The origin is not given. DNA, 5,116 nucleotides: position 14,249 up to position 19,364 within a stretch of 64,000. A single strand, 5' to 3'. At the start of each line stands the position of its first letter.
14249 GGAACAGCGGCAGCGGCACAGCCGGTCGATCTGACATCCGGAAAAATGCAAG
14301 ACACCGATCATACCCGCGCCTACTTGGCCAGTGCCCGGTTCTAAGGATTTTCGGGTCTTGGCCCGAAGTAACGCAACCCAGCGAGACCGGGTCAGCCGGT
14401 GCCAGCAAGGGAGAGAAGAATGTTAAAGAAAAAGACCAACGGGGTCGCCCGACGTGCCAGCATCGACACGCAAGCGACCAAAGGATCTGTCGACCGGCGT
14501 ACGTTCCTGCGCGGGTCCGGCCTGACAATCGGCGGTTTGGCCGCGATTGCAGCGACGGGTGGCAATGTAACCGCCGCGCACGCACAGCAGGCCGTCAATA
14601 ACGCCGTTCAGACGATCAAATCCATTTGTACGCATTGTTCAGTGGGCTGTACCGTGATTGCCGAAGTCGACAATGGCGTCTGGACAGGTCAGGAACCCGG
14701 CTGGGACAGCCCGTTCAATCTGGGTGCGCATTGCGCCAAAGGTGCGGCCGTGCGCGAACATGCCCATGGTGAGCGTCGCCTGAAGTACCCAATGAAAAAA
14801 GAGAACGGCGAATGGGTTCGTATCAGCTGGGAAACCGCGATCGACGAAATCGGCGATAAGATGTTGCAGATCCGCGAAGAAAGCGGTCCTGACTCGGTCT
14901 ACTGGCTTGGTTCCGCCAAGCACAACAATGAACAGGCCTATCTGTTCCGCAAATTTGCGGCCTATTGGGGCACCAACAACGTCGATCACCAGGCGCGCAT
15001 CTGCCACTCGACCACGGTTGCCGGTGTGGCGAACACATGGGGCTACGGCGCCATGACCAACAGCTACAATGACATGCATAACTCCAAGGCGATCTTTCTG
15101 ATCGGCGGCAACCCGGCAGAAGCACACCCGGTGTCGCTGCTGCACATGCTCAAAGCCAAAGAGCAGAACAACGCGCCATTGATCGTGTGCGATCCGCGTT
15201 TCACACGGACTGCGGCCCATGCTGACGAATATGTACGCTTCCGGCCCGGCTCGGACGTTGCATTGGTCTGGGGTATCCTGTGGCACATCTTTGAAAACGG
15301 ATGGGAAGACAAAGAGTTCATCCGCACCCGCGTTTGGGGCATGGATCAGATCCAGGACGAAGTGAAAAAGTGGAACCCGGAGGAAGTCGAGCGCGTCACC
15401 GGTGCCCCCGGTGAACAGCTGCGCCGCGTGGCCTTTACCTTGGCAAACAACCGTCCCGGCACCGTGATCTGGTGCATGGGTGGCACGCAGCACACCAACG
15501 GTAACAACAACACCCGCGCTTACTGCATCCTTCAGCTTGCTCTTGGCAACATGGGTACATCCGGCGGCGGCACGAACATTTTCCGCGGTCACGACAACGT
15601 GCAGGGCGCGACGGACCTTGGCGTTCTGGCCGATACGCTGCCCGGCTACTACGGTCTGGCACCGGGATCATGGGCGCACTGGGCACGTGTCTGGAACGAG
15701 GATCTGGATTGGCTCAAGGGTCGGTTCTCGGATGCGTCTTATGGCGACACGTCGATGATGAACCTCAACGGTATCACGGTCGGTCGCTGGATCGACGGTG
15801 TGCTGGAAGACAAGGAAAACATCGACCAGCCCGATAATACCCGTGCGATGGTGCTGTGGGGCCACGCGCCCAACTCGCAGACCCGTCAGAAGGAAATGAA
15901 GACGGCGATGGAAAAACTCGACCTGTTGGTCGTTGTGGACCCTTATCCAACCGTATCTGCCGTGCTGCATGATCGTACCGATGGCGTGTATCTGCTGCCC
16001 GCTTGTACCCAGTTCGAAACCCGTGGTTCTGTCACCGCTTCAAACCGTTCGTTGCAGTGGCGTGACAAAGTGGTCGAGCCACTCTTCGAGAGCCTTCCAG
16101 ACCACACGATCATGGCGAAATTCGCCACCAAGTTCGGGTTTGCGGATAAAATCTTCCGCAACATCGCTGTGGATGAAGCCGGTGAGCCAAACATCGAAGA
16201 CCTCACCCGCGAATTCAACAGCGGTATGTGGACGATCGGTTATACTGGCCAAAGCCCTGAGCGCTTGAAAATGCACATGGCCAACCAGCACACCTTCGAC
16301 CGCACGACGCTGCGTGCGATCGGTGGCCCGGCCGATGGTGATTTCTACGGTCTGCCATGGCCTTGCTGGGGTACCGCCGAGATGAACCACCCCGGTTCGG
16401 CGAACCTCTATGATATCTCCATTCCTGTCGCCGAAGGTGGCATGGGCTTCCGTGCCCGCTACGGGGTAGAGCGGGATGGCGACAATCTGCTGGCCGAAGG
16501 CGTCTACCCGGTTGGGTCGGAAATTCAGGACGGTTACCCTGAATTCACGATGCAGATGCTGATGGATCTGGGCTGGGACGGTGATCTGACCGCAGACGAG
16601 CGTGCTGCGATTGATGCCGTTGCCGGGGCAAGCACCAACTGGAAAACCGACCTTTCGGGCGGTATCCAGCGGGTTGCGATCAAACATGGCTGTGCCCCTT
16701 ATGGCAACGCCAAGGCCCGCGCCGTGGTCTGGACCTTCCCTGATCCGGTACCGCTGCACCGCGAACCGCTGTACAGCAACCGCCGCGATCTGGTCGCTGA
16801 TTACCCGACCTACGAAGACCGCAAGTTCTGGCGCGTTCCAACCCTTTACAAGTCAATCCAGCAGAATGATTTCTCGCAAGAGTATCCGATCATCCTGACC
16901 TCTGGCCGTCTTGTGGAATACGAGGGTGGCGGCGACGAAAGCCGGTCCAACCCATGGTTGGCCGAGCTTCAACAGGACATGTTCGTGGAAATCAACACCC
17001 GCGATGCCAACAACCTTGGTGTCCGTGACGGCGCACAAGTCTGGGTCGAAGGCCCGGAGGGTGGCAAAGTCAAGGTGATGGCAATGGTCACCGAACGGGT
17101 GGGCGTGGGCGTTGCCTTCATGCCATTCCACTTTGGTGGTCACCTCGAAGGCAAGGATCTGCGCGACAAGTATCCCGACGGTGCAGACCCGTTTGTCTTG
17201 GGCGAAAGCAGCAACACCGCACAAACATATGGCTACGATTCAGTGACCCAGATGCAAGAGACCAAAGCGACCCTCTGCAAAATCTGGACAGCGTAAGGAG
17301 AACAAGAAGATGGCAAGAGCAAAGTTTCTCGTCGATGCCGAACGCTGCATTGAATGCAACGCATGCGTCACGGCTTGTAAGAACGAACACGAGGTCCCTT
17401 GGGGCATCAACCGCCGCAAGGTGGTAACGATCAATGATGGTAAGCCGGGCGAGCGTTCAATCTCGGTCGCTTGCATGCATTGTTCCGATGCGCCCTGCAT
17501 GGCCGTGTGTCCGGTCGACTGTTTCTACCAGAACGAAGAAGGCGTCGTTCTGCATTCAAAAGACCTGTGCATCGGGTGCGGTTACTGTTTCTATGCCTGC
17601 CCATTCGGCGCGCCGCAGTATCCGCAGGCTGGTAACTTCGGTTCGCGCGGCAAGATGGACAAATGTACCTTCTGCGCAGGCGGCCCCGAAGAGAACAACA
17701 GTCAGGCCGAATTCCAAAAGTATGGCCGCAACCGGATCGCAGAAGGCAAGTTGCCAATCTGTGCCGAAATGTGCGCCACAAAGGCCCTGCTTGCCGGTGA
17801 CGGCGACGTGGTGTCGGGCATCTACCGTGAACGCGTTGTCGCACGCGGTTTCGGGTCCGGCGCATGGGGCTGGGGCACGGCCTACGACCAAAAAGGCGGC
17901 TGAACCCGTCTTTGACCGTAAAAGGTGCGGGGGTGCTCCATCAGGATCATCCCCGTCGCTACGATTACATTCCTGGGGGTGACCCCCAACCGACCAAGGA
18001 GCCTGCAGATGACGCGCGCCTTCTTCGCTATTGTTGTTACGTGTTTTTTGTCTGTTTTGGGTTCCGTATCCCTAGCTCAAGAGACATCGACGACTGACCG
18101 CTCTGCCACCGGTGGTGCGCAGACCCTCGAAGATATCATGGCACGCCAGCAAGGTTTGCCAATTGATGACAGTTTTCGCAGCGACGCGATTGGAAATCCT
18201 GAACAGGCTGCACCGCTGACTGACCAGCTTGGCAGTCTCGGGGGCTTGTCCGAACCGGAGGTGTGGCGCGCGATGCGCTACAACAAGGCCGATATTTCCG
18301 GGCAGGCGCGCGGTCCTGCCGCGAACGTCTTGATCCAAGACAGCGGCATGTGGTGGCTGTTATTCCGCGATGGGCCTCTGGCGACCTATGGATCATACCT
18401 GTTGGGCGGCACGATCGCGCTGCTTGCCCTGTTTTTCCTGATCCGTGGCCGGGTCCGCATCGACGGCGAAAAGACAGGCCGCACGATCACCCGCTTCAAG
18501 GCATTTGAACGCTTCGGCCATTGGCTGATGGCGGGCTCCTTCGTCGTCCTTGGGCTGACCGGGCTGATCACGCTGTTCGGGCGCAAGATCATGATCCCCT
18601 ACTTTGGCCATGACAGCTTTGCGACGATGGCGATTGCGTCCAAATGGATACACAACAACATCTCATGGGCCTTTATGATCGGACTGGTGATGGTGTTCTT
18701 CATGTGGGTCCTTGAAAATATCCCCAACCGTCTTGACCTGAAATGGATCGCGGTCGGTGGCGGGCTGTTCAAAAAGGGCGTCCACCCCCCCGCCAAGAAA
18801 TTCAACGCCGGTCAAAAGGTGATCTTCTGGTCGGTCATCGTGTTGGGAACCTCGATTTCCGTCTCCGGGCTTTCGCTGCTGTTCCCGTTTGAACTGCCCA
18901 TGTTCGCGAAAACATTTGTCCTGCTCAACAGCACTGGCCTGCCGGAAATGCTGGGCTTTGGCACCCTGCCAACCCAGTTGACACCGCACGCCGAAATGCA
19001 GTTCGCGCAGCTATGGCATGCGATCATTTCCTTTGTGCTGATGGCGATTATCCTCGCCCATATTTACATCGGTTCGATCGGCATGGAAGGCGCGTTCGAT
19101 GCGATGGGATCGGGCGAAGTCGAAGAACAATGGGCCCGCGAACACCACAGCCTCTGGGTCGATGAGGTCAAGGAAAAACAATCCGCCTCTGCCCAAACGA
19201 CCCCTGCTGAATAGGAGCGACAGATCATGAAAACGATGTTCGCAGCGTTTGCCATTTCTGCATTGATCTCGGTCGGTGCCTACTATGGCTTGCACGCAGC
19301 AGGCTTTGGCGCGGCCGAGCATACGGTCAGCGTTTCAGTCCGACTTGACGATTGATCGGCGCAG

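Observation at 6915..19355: Formate dehydrogenase flanked by a two-winged, 12-kb accessory cluster made mostly of proteins with no assigned function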

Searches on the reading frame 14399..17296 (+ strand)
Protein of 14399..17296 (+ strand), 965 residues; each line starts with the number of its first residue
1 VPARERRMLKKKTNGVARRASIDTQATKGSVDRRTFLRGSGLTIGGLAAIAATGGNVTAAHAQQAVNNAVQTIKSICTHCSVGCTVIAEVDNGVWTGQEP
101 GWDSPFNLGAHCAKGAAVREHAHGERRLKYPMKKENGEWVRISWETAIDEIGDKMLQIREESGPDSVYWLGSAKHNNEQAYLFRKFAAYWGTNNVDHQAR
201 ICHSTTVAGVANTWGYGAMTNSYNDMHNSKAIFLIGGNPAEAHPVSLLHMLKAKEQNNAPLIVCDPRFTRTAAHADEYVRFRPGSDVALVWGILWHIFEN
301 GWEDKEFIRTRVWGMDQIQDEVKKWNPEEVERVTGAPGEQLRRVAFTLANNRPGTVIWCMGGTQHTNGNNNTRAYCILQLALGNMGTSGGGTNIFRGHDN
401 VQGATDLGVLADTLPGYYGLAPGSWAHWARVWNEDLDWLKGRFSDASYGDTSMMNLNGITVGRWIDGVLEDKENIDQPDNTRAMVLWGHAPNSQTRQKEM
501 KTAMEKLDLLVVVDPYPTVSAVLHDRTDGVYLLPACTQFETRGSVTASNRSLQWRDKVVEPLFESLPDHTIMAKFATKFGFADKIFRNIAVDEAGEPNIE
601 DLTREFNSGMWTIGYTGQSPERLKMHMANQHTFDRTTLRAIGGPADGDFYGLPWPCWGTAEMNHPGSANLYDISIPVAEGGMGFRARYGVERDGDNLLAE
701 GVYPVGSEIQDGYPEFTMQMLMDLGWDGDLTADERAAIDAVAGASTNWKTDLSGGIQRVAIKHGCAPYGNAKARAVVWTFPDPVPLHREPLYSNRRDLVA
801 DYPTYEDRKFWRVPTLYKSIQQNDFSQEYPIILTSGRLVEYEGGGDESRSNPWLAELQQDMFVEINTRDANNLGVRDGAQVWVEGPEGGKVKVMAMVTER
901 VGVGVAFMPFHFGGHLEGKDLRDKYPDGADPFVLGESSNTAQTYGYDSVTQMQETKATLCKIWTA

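Call 7: search_protein_families(library=ncbifam, proteins=[window:14399-17296:+], max_evalue=0.001)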
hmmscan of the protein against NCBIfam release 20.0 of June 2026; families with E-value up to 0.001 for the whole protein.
window:14399-17296:+ (965 aa): 26 families (the best 25 are shown)
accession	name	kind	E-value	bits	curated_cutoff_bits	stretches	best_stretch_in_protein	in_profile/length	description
TIGR01591.1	Fdh-alpha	equivalog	2.4e-139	465.5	666.25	2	76-582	2-481/672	formate dehydrogenase subunit alpha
TIGR01553.1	formate-DH-alph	equivalog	2.4e-101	340.1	814.2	4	31-310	2-302/1009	formate dehydrogenase-N subunit alpha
NF041513.1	formate_DH_Act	exception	2.7e-89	300.3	1400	4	59-310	29-293/1067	formate dehydrogenase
NF047855.1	AssmNtatRedNasC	equivalog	4.2e-88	296.4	1100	3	62-433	10-385/708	assimilatory nitrate reductase catalytic subunit NasC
NF012032.0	PRK15488.1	equivalog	1.4e-62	211.8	694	1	31-582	3-530/759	thiosulfate reductase PhsA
TIGR01701.1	Fdhalpha-like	subfamily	6.7e-56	189.9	582.15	1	127-546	99-507/744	FdhF/YdeP family oxidoreductase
NF010055.0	PRK13532.1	equivalog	1.7e-51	175.5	904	4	31-312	3-291/830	nitrate reductase catalytic subunit NapA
TIGR02166.1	dmsA_ynfE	subfamily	4.7e-50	170.4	777.7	2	31-316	1-303/794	DMSO/selenate family reductase complex A subunit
NF041323.1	Nitr_red_NasA_Halo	equivalog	9.3e-50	169.8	1000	1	79-404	2-323/673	assimilatory nitrate reductase NasA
TIGR01706.1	NAPA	equivalog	5.3e-49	167.3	930.55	3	31-311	2-290/830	periplasmic nitrate reductase subunit alpha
TIGR03479.1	DMSO_red_II_alp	subfamily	2e-41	142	984.75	2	110-308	103-303/913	molybdopterin-dependent oxidoreductase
NF041885.1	selenate_YnfE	exception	2.7e-35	121.4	1675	2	31-317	3-311/805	selenate/tellurate reductase subunit YnfE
NF041884.1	selenate_YnfF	exception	9.5e-34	116.4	1650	1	32-397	2-403/798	selenate/tellurate reductase subunit YnfF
NF011566.1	PRK14990.1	exception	1.3e-33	116.1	1600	1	29-394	12-420/814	dimethylsulfoxide reductase subunit A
NF007406.0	PRK09939.1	equivalog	1.6e-30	106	1473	1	127-409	108-416/759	acid resistance putative oxidoreductase YdeP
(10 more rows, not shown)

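Call 11: search_solved_structures(query=window:14399-17296:+, max_evalue=1e-20)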
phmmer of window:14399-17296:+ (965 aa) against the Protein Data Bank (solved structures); distinct sequences matched with E-value up to 1e-20: 32.
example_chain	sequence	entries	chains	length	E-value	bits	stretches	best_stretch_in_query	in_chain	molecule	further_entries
9vap_A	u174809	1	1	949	0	1413.3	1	30-963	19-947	Formate dehydrogenase molybdopterin-binding subunit FdhA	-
9t1s_L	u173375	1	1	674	2.1e-93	317.1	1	73-437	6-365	formate dehydrogenase (coenzyme F420)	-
7qv7_S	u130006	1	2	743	7.3e-91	308.7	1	72-433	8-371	Hydrogen dependent carbon dioxide reductase subunit FdhF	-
7bkb_D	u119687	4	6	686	3.7e-87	296.5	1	71-420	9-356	Formate dehydrogenase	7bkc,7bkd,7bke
1aa6_A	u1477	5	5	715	4.4e-81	276.4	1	73-434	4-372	FORMATE DEHYDROGENASE H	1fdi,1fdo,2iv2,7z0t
8rqz_C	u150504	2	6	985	5.6e-78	266.1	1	67-435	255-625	Probable oxidoreductase YjgC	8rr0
9gzq_A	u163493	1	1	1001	5.9e-78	266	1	67-435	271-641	Probable oxidoreductase YjgC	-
9qm0_A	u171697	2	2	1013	1e-73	252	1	31-309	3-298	Formate dehydrogenase, alpha subunit, selenocysteine-containing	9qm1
1kqf_A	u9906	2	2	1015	2.6e-73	250.6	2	33-309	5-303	FORMATE DEHYDROGENASE, NITRATE-INDUCIBLE, MAJOR SUBUNIT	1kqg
1h0h_A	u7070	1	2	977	4.6e-73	249.8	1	69-308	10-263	FORMATE DEHYDROGENASE SUBUNIT ALPHA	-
9rk1_A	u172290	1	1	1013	1.8e-72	247.9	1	31-309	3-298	Formate dehydrogenase, alpha subunit, selenocysteine-containing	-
6sdv_A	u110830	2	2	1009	3.1e-72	247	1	31-309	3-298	Formate dehydrogenase, alpha subunit, selenocysteine-containing,Formate dehydrogenase, alp | Formate dehydrogenase, alpha subunit, selenocysteine-containing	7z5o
30gj_A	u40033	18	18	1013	3.2e-72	247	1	31-309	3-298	Formate dehydrogenase, alpha subunit, selenocysteine-containing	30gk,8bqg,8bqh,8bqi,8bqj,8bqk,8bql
6sdr_A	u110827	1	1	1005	3.2e-72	247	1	31-309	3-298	Formate dehydrogenase, alpha subunit, selenocysteine-containing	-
8cm4_A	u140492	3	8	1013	3.5e-72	246.9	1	31-309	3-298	Formate dehydrogenase, alpha subunit, selenocysteine-containing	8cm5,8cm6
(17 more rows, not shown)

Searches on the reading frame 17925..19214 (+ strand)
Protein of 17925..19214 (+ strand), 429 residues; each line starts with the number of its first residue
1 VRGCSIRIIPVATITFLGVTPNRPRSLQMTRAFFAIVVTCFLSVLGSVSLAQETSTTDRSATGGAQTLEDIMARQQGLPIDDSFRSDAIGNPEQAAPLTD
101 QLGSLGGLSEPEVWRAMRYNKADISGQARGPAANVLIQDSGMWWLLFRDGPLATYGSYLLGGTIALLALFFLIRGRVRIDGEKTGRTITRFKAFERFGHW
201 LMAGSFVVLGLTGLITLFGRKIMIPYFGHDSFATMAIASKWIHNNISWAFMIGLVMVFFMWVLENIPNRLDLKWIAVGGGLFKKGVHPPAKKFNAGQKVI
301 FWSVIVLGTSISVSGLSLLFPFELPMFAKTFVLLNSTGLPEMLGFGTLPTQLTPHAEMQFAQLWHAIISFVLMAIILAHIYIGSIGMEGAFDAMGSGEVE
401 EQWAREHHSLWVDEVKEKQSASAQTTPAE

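Call 7: search_protein_families(library=ncbifam, proteins=[window:17925-19214:+], max_evalue=0.001)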
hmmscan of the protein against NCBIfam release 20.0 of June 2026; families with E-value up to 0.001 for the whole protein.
window:17925-19214:+ (429 aa): 3 families
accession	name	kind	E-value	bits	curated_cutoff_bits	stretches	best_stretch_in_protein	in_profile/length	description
TIGR01583.1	formate-DH-gamm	equivalog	6.2e-40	137.4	115.85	1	188-418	2-204/204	formate dehydrogenase subunit gamma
NF007924.0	PRK10639.1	equivalog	1.5e-20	73.9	341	2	184-330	3-144/211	formate dehydrogenase cytochrome b556 subunit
NF007558.0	PRK10179.1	equivalog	7.6e-20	71.5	339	2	186-328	5-144/217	formate dehydrogenase-N subunit gamma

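Call 14: search_solved_structures(query=window:17925-19214:+, max_evalue=0.01)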
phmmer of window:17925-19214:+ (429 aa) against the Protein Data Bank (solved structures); distinct sequences matched with E-value up to 0.01: 1.
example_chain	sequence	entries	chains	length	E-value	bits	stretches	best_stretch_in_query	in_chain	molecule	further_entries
1kqf_C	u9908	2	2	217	2.1e-15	59.9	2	186-326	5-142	FORMATE DEHYDROGENASE, NITRATE-INDUCIBLE, CYTOCHROME B556(FDN) SUBUNIT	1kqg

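Call 46: search_protein_families(library=pfam, proteins=[window:17925-19214:+], max_evalue=0.01)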
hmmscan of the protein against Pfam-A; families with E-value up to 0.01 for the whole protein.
window:17925-19214:+ (429 aa): 1 family
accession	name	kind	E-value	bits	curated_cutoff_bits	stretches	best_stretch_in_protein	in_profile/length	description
PF01292.26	Ni_hydr_CYTB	-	6.4e-20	72.1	30.1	1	190-396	1-178/179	Prokaryotic cytochrome b561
